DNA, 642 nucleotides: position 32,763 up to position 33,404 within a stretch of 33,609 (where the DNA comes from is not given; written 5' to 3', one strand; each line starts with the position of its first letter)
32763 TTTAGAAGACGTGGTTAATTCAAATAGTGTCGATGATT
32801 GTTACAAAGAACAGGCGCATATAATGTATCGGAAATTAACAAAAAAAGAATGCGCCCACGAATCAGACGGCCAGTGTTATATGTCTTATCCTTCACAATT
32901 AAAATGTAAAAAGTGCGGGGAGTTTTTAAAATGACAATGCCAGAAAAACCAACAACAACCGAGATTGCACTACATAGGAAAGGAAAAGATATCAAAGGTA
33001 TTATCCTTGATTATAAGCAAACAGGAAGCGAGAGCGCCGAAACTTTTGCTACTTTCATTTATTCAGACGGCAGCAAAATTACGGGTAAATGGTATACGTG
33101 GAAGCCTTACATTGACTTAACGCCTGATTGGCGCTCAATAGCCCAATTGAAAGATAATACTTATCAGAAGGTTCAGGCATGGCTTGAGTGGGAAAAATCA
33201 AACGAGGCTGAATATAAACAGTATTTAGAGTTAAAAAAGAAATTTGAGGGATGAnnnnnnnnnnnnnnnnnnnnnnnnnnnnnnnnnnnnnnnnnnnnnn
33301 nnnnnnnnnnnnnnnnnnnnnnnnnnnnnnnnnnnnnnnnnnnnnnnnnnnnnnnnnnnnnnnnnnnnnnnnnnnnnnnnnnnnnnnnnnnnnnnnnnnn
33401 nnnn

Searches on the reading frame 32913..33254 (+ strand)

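Call 18: search_protein_families(library=phrogs, proteins=[window:32913-33254:+], max_evalue=0.01)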
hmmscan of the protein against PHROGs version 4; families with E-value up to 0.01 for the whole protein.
window:32913-33254:+ (113 aa): 1 family
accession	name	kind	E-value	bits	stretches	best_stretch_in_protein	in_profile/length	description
phrog_9739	-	unknown function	0.0059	17.7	1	74-112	124-158/160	-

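Call 39: search_protein_families(library=pfam, proteins=[window:32913-33254:+], max_evalue=0.01)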
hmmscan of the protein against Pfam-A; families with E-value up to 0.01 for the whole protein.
window:32913-33254:+ (113 aa): 0 families
